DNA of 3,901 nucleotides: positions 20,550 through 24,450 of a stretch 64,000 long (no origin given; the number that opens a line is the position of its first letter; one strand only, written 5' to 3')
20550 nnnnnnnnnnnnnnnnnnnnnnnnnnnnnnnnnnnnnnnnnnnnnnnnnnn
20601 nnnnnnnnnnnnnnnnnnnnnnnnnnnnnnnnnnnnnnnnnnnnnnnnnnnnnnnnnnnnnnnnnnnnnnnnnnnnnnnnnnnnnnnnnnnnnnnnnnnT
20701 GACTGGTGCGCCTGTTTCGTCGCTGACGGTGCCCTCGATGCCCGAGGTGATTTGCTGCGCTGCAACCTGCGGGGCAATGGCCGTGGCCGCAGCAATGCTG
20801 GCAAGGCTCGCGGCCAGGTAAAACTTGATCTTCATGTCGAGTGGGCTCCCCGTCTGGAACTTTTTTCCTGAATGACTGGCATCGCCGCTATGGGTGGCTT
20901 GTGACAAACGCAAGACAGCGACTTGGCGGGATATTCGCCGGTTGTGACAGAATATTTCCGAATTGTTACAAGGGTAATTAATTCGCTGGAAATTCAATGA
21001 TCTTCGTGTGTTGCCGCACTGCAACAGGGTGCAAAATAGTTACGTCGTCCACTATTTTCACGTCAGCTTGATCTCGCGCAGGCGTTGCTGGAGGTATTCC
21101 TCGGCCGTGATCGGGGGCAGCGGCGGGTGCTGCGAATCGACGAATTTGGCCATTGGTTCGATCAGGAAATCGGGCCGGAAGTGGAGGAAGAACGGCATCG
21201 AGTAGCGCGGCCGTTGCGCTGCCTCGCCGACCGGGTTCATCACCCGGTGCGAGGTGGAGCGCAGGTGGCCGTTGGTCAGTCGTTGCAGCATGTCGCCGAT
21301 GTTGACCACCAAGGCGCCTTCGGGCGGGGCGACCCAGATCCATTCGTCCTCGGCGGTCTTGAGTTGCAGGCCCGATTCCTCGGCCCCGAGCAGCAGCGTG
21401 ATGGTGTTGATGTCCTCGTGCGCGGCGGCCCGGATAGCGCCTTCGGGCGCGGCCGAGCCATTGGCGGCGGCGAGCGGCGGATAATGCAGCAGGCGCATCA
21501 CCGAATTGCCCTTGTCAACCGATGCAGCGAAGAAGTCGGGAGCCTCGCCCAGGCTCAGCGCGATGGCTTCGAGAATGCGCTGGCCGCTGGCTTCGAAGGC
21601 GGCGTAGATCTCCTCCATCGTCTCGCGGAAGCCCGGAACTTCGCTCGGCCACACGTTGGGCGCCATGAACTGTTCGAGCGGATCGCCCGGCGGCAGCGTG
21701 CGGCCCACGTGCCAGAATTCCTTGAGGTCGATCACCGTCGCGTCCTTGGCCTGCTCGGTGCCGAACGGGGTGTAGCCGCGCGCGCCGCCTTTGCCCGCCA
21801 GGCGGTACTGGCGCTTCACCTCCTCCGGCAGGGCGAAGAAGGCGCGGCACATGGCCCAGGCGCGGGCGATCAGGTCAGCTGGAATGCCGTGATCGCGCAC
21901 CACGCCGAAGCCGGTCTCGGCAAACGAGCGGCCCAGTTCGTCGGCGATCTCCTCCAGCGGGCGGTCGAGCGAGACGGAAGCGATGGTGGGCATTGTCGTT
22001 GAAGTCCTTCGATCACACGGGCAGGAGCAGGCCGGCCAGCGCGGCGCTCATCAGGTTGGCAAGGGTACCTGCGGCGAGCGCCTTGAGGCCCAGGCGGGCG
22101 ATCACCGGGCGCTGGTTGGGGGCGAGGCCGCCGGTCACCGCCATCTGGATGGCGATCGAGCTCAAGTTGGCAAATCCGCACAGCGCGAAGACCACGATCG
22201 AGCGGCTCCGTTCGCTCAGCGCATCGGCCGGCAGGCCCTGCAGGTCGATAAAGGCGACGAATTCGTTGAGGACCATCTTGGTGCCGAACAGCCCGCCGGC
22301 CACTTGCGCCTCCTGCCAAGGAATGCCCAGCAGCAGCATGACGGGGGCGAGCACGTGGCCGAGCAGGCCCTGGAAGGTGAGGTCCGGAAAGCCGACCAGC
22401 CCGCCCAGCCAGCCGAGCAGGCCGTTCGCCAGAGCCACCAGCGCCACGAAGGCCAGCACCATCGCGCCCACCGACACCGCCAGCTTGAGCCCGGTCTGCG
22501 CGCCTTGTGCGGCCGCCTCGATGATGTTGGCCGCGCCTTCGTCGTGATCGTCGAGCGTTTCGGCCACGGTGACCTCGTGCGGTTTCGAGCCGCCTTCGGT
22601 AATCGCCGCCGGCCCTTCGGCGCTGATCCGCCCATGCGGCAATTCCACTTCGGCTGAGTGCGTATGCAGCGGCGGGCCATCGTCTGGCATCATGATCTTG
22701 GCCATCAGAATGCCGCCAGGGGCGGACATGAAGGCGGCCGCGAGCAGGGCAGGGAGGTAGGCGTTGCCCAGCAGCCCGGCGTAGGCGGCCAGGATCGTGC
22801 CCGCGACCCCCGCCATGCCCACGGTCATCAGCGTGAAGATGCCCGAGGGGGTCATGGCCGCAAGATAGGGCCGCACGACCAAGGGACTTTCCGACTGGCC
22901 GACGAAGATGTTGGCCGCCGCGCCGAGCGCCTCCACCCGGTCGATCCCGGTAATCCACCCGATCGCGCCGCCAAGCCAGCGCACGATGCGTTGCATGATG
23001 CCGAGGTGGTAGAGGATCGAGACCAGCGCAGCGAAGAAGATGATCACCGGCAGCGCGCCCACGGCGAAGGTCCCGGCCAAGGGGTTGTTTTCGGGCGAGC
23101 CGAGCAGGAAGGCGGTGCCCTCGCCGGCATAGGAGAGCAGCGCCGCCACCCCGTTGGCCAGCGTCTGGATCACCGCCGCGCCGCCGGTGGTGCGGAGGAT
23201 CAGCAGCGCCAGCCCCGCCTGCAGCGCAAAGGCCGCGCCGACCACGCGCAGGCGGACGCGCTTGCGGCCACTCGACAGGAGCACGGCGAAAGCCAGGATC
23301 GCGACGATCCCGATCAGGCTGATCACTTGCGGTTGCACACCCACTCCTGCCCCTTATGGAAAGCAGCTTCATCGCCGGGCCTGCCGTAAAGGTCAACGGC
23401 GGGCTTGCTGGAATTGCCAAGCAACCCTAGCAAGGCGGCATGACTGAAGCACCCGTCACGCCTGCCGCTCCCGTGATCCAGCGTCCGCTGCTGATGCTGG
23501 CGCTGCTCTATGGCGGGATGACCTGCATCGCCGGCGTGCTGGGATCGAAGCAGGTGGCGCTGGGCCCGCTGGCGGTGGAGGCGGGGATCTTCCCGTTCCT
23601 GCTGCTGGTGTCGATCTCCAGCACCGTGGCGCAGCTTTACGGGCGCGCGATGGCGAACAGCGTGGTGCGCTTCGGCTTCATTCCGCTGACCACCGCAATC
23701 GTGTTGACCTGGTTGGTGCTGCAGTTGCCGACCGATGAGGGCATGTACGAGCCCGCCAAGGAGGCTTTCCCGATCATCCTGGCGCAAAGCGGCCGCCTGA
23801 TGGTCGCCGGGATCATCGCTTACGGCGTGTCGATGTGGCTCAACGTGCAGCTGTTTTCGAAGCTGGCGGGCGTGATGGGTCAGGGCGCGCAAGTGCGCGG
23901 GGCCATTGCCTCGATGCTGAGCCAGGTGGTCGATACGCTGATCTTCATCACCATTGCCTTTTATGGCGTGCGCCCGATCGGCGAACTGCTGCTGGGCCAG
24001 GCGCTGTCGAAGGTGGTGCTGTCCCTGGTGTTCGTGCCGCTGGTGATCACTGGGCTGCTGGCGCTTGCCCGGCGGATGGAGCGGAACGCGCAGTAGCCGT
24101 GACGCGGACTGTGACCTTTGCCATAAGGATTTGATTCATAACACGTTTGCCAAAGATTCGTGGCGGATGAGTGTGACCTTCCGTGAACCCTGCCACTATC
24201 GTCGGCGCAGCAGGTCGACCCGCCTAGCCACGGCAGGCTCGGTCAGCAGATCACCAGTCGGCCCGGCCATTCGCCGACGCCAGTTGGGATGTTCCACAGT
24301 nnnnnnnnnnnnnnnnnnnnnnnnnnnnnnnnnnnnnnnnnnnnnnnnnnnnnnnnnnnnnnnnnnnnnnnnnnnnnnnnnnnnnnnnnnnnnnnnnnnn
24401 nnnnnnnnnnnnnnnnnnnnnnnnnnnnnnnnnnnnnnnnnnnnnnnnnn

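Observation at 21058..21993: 2OG-Fe(II) dioxygenase co-transcribed with NupC: candidate modified-nucleoside dealkylase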

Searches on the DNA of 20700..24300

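Call 52: search_rna_families(source=window, start=20700, end=24300, threshold=evalue, max_evalue=1)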
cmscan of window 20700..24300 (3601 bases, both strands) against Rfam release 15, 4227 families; matches with E-value up to 1: 0.
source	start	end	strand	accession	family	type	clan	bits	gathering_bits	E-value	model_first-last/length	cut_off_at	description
